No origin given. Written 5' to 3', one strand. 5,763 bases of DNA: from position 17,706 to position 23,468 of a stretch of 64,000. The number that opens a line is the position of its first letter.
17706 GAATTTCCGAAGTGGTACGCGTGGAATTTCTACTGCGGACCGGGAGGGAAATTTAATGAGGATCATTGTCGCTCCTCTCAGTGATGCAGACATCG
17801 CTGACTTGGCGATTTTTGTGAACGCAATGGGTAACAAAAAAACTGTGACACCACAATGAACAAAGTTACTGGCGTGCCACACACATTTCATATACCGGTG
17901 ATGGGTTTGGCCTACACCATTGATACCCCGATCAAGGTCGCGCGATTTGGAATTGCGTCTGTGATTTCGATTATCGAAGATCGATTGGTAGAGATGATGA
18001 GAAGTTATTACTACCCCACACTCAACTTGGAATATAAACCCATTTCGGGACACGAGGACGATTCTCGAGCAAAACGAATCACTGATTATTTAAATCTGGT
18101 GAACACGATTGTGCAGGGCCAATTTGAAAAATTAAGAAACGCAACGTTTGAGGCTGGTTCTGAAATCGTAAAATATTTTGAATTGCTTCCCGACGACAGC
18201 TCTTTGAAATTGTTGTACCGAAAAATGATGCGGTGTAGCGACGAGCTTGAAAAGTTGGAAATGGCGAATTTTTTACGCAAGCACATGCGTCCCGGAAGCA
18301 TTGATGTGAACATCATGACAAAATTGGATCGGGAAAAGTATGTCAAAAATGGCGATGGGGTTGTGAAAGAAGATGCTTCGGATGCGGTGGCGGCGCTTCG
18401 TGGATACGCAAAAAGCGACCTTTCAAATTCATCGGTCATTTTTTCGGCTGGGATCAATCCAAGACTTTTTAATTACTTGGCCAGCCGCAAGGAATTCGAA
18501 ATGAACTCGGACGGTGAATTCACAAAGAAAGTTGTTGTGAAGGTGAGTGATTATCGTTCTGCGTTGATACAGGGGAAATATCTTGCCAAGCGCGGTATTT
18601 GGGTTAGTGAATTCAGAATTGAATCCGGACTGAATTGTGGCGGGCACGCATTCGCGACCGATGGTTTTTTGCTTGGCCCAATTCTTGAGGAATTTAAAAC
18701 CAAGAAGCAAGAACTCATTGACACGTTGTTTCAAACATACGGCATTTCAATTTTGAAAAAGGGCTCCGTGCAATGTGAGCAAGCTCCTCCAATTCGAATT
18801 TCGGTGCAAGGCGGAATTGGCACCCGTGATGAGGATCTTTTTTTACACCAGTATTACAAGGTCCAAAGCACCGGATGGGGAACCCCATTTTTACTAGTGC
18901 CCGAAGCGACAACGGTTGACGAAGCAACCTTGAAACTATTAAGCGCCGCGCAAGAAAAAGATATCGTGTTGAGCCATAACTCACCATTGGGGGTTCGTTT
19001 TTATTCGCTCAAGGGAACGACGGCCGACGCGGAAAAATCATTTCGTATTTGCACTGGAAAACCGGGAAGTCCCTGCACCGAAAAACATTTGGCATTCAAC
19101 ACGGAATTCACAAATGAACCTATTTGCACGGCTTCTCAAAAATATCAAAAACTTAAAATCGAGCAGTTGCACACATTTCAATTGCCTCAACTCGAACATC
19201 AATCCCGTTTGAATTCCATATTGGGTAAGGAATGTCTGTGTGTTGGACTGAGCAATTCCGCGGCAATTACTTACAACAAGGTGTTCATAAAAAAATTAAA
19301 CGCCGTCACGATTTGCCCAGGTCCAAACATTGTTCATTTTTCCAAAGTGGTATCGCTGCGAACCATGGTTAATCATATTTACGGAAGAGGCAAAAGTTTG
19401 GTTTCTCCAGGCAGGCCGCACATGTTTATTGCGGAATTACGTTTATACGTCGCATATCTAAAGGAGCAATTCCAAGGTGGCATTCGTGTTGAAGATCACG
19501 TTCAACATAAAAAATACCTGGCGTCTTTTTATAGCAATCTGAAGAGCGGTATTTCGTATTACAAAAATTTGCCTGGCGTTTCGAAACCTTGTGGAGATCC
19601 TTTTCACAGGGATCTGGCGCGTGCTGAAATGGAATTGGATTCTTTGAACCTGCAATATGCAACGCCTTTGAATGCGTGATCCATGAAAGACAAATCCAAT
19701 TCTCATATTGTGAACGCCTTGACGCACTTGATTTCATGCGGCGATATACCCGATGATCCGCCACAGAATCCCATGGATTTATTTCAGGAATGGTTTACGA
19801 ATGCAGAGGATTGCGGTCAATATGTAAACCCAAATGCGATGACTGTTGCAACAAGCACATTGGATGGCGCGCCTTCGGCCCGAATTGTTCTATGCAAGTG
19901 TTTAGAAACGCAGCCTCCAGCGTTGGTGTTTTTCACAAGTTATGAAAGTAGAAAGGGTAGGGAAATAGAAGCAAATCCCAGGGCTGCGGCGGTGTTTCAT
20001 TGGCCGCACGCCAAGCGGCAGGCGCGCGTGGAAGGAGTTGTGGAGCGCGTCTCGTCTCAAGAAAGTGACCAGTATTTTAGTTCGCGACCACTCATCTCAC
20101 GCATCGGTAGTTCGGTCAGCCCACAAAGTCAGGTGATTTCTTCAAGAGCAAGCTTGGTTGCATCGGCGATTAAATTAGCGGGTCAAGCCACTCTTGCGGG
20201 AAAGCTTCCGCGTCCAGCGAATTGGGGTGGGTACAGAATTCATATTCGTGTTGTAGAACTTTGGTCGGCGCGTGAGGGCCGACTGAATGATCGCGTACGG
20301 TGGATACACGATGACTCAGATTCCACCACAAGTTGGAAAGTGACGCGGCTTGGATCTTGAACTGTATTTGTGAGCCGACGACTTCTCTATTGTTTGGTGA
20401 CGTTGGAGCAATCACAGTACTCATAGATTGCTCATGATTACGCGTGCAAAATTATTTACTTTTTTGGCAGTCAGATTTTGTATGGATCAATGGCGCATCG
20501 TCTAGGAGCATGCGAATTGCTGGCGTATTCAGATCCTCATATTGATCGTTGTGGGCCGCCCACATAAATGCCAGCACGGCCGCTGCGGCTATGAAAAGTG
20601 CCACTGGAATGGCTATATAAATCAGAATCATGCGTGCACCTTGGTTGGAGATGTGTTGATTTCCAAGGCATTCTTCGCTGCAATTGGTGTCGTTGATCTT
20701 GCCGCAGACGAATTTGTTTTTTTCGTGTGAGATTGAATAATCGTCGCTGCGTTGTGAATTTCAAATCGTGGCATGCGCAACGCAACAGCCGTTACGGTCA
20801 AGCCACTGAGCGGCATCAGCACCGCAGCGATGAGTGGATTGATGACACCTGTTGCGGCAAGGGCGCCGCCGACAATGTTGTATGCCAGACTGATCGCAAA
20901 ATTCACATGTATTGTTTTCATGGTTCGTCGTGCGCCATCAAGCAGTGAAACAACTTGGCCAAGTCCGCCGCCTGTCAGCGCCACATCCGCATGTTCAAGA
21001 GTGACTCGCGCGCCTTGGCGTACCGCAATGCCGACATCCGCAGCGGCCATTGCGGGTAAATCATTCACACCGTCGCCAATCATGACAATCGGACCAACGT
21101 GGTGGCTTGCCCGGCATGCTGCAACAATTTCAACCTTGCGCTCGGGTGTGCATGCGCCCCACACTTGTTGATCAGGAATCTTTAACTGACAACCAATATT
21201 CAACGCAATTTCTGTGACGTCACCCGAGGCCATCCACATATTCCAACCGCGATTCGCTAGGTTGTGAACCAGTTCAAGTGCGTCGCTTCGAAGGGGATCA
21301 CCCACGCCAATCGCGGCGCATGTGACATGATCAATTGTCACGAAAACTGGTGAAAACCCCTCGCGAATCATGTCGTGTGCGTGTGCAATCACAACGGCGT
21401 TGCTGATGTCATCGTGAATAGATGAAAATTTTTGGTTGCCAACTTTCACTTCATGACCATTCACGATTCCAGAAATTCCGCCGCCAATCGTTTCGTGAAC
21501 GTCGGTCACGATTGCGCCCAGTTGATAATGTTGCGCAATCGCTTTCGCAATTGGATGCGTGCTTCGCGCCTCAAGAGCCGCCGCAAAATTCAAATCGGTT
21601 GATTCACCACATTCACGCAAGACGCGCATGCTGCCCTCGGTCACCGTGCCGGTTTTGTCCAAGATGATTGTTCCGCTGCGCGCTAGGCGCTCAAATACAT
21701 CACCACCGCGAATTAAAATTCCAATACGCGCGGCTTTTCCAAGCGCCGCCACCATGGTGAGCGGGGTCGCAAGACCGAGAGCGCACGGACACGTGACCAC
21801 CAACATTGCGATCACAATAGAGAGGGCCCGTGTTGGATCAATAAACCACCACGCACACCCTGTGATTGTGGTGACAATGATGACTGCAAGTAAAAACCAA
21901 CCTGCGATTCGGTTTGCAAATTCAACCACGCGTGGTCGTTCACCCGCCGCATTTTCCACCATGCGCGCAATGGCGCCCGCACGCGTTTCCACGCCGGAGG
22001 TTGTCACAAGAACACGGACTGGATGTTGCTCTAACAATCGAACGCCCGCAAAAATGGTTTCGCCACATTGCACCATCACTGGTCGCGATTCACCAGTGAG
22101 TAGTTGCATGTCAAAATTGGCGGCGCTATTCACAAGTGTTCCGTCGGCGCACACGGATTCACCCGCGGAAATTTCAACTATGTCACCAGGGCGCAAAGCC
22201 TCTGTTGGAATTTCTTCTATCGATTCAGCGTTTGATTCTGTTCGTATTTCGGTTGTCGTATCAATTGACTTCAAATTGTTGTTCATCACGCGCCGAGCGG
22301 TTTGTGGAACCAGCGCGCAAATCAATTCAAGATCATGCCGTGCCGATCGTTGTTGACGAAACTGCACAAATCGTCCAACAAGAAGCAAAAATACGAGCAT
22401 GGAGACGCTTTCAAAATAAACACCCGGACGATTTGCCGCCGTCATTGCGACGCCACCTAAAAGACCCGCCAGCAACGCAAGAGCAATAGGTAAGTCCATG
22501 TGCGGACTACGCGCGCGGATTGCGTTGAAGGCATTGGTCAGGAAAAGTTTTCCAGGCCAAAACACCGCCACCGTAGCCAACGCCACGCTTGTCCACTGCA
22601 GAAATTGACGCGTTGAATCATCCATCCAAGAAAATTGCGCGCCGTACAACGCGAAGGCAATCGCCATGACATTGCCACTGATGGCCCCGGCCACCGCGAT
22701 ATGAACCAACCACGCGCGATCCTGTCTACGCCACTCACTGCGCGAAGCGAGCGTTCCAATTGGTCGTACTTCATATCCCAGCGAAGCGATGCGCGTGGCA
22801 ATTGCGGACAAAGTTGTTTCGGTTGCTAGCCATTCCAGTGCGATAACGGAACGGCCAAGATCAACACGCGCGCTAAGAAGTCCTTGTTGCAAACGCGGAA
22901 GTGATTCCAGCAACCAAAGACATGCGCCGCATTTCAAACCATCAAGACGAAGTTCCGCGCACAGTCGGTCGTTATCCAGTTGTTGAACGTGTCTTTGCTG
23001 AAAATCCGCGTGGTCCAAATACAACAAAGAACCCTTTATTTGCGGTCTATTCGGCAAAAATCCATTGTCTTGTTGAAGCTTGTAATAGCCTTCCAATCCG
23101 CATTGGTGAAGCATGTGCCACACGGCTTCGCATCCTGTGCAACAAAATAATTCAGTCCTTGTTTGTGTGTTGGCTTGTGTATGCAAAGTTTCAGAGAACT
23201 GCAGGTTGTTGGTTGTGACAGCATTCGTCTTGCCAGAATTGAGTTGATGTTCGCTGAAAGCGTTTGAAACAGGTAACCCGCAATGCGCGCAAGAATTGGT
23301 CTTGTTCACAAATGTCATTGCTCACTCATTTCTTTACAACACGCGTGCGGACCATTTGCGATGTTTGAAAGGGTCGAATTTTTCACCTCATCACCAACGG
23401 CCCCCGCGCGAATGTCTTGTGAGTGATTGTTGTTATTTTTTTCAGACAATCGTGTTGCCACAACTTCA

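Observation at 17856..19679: Uncharacterised 607-aa protein translationally coupled to the NXR-like operon, with faint nitronate-monooxygenase/FabK-type FMN-barrel motifs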

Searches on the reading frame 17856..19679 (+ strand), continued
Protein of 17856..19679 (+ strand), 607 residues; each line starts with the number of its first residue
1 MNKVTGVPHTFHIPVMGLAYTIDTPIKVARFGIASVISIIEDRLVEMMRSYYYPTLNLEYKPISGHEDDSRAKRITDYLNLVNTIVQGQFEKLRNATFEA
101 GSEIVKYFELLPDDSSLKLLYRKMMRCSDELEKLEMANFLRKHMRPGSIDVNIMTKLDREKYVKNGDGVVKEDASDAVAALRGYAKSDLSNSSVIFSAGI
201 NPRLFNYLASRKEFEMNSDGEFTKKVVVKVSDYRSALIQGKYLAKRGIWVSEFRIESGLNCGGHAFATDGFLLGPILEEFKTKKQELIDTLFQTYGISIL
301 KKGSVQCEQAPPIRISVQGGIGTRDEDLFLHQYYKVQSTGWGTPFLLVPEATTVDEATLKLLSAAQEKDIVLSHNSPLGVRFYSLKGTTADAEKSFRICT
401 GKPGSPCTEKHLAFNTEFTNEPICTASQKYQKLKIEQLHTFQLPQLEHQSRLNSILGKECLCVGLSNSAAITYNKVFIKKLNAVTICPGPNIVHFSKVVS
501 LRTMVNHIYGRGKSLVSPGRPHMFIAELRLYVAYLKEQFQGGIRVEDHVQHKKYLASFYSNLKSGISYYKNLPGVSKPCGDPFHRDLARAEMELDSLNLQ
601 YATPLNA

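Call 58: find_related_loci(query=A4, collection=metagenome_contigs, flank=10000)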
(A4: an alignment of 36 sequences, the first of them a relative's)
Query A4 (613 aa) in metagenome_contigs; peptide patterns used: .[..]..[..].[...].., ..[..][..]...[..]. (x = any residue, [..] = any of these).
600 stretches matched a pattern (row limit reached: there are more); 597 encode a relative of the query (tblastn E <= 1e-3); the best 80 are kept; 80 distinct loci.
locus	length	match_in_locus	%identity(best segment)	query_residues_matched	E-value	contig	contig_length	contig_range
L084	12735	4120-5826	45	1-572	4e-169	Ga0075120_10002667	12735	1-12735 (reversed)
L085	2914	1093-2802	48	5-576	6e-180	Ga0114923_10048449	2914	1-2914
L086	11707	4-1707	48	7-576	1e-168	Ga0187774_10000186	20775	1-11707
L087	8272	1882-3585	48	7-576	3e-167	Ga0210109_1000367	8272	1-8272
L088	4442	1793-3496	48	7-576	3e-172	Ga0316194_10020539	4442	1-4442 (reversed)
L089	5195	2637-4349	49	4-576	4e-170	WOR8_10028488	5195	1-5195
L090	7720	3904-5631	46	7-585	2e-164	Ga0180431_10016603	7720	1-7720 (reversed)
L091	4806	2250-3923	47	5-565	9e-165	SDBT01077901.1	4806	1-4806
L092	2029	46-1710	46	5-562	2e-173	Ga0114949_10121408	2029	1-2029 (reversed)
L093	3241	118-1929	44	3-613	3e-168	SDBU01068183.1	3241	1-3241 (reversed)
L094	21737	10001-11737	46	5-584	3e-159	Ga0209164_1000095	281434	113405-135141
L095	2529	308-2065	46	7-596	3e-169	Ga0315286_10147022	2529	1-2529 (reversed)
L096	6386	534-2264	47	5-582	1e-158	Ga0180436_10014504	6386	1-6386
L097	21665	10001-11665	46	5-562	2e-157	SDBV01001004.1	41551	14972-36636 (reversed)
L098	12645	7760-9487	47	7-584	2e-157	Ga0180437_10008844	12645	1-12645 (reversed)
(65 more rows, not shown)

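Call 62: find_encoding_contigs(protein=P0460, flank=10000, max_places=3)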
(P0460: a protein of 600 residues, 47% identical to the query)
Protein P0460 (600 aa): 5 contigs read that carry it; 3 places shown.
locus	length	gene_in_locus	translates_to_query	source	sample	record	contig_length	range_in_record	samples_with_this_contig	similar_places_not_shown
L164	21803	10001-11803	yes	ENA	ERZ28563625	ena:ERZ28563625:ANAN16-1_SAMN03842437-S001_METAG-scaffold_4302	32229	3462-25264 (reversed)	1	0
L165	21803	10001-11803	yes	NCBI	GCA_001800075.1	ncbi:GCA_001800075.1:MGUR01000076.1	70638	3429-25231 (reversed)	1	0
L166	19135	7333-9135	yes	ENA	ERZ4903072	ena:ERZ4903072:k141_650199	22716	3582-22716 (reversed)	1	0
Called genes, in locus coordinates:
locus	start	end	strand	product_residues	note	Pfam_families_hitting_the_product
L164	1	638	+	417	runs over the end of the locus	PF13187:Fer4_9 (faint), PF12797:Fer4_2 (faint), PF12837:Fer4_6 (faint), PF13237:Fer4_10 (faint), PF13247:Fer4_11, PF12838:Fer4_7 (weak)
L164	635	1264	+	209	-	PF02613:Nitrate_red_del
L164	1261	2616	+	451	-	PF21959:DUF6923 (faint), PF07494:Reg_prop (faint), PF08450:SGL (faint), PF24684:Vgb_lyase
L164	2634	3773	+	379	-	PF09459:EB_dh, PF00034:Cytochrom_C, PF13442:Cytochrome_CBB3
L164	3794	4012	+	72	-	PF02416:TatA_B_E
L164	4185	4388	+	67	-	PF02597:ThiS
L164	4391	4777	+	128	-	PF02391:MoaE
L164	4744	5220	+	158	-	PF01967:MoaC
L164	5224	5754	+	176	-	PF00994:MoCF_biosynth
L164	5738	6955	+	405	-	PF03453:MoeA_N, PF00994:MoCF_biosynth, PF03454:MoeA_C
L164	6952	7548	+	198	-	PF12804:NTP_transf_3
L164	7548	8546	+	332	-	PF04055:Radical_SAM, PF06463:Mob_synth_C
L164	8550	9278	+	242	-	PF01925:TauE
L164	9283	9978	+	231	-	PF00902:TatC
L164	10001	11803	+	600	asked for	-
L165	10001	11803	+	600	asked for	-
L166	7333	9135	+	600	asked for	-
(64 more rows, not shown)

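Call 77: list_cluster_members(proteins=[P0128, P0152, P0130, P0001])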
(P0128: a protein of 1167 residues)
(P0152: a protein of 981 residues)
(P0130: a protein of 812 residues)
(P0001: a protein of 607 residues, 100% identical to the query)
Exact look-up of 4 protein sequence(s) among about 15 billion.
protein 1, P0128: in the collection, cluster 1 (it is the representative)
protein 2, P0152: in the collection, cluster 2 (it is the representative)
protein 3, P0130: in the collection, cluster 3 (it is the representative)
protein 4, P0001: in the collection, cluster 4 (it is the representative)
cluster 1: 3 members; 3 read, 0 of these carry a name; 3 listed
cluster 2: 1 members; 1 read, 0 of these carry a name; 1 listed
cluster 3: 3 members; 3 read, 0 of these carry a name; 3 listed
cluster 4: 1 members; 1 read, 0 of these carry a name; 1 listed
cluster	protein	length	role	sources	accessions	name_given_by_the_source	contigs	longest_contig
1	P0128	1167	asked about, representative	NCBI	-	-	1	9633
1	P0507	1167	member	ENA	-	-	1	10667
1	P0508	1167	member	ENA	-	-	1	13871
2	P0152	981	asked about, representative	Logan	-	-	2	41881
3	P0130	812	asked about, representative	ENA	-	-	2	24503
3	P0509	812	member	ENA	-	-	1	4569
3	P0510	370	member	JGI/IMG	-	-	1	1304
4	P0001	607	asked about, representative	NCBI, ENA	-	-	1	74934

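Call 81: find_encoding_contigs(protein=P0005, flank=10000, max_places=4)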
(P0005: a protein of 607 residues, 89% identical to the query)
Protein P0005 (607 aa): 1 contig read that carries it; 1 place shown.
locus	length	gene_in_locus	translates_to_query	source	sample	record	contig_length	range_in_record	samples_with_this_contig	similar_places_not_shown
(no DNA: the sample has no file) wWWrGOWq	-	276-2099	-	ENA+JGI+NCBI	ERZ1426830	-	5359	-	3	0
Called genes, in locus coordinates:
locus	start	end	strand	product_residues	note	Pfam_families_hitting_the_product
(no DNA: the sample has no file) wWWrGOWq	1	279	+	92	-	?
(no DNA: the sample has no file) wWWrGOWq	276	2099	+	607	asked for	-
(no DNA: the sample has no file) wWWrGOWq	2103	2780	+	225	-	PF12766:Pyridox_oxase_2 (weak), PF01243:PNPOx_N, PF10590:PNP_phzG_C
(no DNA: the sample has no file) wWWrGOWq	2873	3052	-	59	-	PF03597:FixS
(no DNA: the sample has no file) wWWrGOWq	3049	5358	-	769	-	?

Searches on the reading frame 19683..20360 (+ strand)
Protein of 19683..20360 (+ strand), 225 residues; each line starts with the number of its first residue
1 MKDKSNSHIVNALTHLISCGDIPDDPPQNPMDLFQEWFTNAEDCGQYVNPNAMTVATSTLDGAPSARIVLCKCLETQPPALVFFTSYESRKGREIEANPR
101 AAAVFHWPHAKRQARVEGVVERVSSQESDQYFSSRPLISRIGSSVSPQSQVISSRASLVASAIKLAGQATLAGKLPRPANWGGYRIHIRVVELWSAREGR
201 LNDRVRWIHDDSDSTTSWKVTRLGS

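Call 5: search_protein_families(library=pfam, proteins=[window:19683-20360:+], max_evalue=0.01)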
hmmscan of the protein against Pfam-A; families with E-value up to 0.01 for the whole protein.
window:19683-20360:+ (225 aa): 3 families
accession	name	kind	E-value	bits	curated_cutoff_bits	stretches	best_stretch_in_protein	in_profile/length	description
PF01243.27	PNPOx_N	-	9.6e-22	78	28.1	1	49-161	11-112/120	Pyridoxamine 5'-phosphate oxidase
PF10590.14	PNP_phzG_C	-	3.4e-10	40.1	27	1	181-223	1-40/42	Pyridoxine 5'-phosphate oxidase C-terminal dimerisation region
PF12766.13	Pyridox_oxase_2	-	8.5e-06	26.7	26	1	47-121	18-97/100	Pyridoxamine 5'-phosphate oxidase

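Call 6: search_protein_families(library=ncbifam, proteins=[window:19683-20360:+], max_evalue=0.01)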
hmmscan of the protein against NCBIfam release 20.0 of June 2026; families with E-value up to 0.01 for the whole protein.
window:19683-20360:+ (225 aa): 5 families
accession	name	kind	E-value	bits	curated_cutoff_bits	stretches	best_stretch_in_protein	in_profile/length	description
NF004231.0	PRK05679.1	subfamily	9.1e-63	211.5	129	1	25-223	21-211/213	pyridoxal 5'-phosphate synthase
TIGR00558.3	pdxH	equivalog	5.3e-61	205.5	180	1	29-223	1-188/190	pyridoxamine 5'-phosphate oxidase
NF038138.1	phena_PhzG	equivalog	3.5e-45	154.3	270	1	24-223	14-204/206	phenazine biosynthesis FMN-dependent oxidase PhzG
TIGR03618.1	Rv1155_F420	subfamily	6.3e-09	36.1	79.05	1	50-128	8-85/127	TIGR03618 family F420-dependent PPOX class oxidoreductase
TIGR04026.2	PPOX_FMN_cyano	equivalog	2.7e-07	30.7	220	1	53-133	24-104/191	Npun_F5749 family FMN-dependent PPOX-type flavoprotein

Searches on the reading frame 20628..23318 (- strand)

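Call 72: search_protein_families(library=pfam, proteins=[window:20628-23318:-], max_evalue=0.0001)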
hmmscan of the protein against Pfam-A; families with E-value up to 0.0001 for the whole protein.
window:20628-23318:- (896 aa): 3 families
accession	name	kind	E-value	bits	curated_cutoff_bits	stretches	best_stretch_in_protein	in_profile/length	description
PF00122.25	E1-E2_ATPase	-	1.1e-42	146.1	28.1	1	363-531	11-180/181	E1-E2 ATPase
PF00702.32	Hydrolase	-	1.1e-17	65.5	26.4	1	550-761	3-191/191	haloacid dehalogenase-like hydrolase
PF12156.14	ATPase-cat_bd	-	1.3e-13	51.9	27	1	39-113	7-84/86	Putative metal-binding domain of cation transport ATPase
